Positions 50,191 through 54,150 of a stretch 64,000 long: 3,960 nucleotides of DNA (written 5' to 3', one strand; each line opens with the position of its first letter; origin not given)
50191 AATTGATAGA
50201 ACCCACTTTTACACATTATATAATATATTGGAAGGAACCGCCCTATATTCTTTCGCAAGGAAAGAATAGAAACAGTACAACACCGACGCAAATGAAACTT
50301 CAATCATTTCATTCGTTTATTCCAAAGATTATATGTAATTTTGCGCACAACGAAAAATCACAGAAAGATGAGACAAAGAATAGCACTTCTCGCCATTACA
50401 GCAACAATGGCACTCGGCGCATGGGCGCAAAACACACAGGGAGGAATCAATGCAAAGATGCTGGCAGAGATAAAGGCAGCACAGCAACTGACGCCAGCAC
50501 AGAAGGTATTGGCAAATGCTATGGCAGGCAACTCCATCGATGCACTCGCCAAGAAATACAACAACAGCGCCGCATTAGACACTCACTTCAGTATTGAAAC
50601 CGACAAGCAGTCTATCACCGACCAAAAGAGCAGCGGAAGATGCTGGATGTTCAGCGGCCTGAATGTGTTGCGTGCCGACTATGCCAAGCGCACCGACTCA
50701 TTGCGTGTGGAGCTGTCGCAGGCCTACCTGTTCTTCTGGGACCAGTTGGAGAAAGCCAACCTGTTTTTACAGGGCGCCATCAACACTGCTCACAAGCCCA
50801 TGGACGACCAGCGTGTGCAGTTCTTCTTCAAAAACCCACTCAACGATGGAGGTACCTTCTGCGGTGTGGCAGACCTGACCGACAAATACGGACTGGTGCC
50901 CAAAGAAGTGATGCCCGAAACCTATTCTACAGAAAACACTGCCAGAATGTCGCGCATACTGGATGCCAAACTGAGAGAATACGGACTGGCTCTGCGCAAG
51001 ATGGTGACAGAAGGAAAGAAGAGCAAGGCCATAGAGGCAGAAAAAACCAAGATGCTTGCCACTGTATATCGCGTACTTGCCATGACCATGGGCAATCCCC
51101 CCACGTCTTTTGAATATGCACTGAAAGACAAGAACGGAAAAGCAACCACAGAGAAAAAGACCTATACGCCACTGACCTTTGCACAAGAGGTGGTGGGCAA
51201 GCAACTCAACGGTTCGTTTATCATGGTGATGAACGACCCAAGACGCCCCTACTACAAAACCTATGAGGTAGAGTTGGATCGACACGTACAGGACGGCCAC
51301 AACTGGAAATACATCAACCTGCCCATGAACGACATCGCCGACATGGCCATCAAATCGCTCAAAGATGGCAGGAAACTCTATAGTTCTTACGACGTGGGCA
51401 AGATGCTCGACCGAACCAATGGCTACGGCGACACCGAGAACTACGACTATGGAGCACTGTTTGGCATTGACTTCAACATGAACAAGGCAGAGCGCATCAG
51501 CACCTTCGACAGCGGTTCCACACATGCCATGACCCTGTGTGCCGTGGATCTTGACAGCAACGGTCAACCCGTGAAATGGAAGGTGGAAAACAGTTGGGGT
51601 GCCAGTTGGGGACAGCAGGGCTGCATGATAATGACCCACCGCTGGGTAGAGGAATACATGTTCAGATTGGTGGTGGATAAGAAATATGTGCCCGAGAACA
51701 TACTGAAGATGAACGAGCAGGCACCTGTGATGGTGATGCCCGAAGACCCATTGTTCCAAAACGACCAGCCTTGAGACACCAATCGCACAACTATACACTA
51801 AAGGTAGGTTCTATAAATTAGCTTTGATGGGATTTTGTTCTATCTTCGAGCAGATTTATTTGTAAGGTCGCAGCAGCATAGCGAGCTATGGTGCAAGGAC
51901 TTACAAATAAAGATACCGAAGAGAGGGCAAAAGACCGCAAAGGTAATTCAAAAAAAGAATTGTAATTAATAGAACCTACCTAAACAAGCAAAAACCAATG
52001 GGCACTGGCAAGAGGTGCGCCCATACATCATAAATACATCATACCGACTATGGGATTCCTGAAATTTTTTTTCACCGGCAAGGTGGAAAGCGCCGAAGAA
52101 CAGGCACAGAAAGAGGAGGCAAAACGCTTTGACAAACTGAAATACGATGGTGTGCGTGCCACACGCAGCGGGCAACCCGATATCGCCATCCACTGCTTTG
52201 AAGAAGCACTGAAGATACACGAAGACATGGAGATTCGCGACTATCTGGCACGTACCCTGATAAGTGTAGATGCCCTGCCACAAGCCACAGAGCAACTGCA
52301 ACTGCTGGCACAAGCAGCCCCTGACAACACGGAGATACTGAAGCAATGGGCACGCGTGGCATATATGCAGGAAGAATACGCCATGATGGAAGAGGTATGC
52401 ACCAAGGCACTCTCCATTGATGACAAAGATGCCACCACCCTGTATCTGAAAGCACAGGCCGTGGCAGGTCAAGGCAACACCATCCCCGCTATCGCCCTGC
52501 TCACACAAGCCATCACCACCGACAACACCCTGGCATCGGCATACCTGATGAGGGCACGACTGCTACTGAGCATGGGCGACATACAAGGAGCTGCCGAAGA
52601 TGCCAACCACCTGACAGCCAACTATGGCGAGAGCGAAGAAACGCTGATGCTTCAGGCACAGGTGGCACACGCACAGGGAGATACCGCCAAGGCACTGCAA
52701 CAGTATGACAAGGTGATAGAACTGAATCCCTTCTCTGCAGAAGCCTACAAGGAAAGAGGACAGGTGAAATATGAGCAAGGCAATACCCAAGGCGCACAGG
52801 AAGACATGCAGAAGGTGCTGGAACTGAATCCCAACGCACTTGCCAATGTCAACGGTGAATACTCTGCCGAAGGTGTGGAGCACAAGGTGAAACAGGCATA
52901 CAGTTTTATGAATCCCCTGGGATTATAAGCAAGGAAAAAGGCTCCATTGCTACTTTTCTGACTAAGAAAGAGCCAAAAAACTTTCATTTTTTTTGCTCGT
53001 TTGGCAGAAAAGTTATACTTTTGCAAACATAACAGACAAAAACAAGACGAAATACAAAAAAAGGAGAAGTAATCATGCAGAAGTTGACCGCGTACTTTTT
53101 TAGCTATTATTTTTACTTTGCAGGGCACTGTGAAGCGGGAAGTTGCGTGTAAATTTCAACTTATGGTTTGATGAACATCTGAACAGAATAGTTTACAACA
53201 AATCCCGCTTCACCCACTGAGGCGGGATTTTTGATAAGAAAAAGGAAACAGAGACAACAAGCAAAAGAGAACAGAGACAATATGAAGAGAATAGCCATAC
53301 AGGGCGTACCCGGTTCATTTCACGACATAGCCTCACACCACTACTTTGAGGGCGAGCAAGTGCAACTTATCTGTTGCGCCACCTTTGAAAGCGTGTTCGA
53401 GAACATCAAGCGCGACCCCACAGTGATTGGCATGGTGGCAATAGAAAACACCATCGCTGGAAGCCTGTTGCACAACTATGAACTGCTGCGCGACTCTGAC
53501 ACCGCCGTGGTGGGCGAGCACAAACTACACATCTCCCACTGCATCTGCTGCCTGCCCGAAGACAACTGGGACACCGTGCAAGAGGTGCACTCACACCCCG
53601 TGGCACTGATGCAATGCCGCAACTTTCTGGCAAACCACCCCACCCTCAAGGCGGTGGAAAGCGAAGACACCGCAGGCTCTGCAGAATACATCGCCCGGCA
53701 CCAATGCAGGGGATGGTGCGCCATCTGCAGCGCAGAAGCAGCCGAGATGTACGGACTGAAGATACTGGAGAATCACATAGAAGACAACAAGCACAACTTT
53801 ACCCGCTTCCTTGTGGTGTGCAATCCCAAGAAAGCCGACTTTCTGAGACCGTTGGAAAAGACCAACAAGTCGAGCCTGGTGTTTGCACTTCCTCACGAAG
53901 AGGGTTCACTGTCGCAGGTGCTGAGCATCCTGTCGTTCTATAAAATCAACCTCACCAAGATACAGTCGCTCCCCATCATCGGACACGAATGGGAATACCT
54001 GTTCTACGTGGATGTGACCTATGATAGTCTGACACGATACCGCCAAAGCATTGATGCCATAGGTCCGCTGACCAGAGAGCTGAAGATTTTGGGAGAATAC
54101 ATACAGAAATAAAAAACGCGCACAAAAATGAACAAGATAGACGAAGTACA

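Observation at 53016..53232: Classical leader-peptide attenuator (Phe/Tyr-rich) upstream of pheA in a Bacteroidota genome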

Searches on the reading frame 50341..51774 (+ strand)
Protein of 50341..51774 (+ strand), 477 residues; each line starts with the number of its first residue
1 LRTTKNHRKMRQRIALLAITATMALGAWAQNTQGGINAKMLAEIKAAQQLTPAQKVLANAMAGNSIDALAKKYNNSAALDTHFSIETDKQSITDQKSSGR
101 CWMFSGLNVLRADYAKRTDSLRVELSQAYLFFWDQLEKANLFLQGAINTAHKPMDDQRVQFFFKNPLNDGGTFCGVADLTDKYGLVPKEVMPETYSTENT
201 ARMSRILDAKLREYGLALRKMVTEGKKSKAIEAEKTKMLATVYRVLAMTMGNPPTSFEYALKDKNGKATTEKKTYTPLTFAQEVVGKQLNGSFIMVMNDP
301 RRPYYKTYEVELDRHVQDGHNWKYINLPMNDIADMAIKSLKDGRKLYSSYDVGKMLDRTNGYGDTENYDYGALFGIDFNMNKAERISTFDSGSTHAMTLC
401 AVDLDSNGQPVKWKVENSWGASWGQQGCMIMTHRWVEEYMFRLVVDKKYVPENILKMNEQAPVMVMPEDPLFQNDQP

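Call 7: search_protein_families(library=pfam, proteins=[window:50341-51774:+])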
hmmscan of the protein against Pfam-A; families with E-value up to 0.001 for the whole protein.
window:50341-51774:+ (477 aa): 2 families
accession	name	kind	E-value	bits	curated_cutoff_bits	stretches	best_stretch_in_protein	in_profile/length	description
PF03051.21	Peptidase_C1_2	-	1.3e-136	456.4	22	1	37-471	3-437/438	Peptidase C1-like family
PF00112.29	Peptidase_C1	-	3.8e-07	30.9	20.7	0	397-433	168-204/220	Papain family cysteine protease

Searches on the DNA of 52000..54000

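Call 3: search_rna_families(source=window, start=52000, end=54000, threshold=evalue, max_evalue=10, show_alignments=3)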
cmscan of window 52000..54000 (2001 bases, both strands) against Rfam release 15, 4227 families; matches with E-value up to 10: 6.
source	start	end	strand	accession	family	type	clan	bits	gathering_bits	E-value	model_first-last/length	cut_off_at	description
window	53163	53235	+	RF00513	Trp_leader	Cis-reg; leader;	-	19.1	41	1.1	1-100/100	no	Tryptophan operon leader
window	52810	53019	+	RF02909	rli117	Gene; sRNA;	-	18.6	87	0.085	1-272/272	no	Listeria sRNA rli117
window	53019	53188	+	RF01577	RNase_P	Gene; ribozyme;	CL00002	17.7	100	6.9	27-193/626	no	Plasmodium RNase_P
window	53110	53232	+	RF02144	rsmX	Gene;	CL00106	16.7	56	3.3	1-114/114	no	rsmX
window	52990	53053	-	RF03823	mir-1814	Gene; miRNA;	-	16.1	90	5.6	1-70/70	no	mir-1814 microRNA precursor family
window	53945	53994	-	RF02479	GlsR13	Gene; snRNA; snoRNA; CD-box;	-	14.4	100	6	1-100/100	no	Small nucleolar RNA GlsR13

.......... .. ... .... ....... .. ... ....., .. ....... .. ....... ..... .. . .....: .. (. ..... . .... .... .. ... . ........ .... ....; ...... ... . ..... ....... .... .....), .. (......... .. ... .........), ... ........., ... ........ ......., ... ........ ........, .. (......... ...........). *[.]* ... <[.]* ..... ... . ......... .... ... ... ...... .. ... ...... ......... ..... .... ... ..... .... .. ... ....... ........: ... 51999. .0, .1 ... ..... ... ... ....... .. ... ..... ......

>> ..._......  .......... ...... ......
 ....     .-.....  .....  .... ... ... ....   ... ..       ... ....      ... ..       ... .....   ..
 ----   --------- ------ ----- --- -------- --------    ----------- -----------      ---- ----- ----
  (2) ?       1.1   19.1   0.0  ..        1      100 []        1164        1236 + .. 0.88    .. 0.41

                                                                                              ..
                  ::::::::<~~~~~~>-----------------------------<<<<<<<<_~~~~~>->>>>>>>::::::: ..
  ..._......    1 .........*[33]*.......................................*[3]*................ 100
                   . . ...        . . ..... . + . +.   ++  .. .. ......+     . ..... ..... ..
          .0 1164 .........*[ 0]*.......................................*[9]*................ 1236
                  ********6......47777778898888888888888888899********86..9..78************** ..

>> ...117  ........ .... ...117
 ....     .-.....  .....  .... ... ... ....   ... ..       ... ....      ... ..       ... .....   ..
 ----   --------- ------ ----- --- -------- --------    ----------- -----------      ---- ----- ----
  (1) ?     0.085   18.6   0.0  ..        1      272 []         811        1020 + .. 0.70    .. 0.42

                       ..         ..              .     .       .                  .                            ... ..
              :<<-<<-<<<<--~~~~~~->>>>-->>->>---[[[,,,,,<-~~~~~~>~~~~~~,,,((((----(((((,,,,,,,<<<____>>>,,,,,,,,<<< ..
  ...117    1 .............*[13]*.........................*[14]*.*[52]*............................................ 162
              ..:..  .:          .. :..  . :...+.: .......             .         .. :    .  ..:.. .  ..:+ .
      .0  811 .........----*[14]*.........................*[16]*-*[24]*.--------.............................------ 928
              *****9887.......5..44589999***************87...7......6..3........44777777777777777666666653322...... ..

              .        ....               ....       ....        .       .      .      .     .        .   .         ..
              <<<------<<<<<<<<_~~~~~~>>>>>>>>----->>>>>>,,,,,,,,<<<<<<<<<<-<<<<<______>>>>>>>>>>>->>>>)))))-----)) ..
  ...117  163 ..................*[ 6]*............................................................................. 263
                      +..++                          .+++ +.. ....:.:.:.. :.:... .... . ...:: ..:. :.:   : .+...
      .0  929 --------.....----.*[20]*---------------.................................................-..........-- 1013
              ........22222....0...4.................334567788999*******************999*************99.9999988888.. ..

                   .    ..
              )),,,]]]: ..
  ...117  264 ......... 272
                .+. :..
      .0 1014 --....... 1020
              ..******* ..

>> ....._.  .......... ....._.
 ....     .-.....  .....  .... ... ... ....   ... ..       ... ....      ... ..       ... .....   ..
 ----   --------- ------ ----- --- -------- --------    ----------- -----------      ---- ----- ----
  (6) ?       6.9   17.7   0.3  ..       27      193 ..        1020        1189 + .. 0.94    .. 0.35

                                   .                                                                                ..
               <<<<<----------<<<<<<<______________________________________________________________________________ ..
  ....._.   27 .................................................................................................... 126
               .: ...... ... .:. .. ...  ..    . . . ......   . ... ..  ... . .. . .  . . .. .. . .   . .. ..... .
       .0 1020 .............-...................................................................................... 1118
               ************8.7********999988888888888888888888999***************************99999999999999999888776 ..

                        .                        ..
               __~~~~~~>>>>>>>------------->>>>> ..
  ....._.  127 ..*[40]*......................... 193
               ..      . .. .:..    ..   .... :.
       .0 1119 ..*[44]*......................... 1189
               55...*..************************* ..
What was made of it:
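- On Rfam leader families (Trp_leader RF00513, Bacteroid-trp RF01692 and the other leader families): The permissive cmscan of 52000-54000 gives only Trp_leader at 19.1 bits against a gathering score of 41, aligned over the terminator (call 3).
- Closest known: Escherichia coli pheA attenuator. Different: No sequence or Rfam-model similarity beyond a generic terminator (call 3).
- Closest known: Bacteroid-trp leader motif. Different: The present region does not match it even in a permissive Rfam search (call 3).
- No Rfam 15 family matches above threshold; the best hit is Trp_leader at 19 bits against a gathering score of 41, aligned only over the terminator (call 3).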

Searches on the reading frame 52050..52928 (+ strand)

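Call 7: search_protein_families(library=pfam, proteins=[window:52050-52928:+])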
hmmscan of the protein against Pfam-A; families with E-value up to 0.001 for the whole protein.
window:52050-52928:+ (292 aa): 18 families
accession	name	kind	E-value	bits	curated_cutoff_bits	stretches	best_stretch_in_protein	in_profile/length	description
PF07719.23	TPR_2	-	2.6e-21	74.4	27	2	230-262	1-33/34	Tetratricopeptide repeat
PF00515.34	TPR_1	-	1.3e-19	69.6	27.8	2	230-262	1-33/34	Tetratricopeptide repeat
PF13428.12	TPR_14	-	2.1e-15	56.1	23.5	0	199-238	4-43/44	Tetratricopeptide repeat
PF13181.12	TPR_8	-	4.2e-14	51.9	25.7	0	198-227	3-32/34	Tetratricopeptide repeat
PF13414.12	TPR_11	-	8.7e-14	51.4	26.8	1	207-244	5-42/42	TPR repeat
PF13371.12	TPR_9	-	6e-13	49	35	1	205-263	4-62/73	Tetratricopeptide repeat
PF14559.12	TPR_19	-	1.3e-12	48.3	25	1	207-262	2-57/68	Tetratricopeptide repeat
PF13432.12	TPR_16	-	2.8e-12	47.3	32.7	1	166-230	1-65/65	Tetratricopeptide repeat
PF13424.12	TPR_12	-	6e-12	46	30.1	1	197-259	4-74/77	Tetratricopeptide repeat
PF13431.12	TPR_17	-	1.3e-11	44.2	24.4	1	219-251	2-34/34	Tetratricopeptide repeat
PF13174.12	TPR_6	-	1.8e-09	38.1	26.3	0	198-229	2-33/33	Tetratricopeptide repeat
PF12895.13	ANAPC3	-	2.8e-08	34.4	27.2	1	107-181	2-75/82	Anaphase-promoting complex, cyclosome, subunit 3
PF12569.14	NatA_aux_su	-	2.8e-08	33.6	33.3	0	199-259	195-255/515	N-terminal acetyltransferase A, auxiliary subunit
PF03704.23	BTAD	-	4.6e-06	27.5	22.1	0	157-222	57-122/146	Bacterial transcriptional activator domain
PF13374.12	TPR_10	-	1e-05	25.8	27.5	0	237-259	9-31/42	Tetratricopeptide repeat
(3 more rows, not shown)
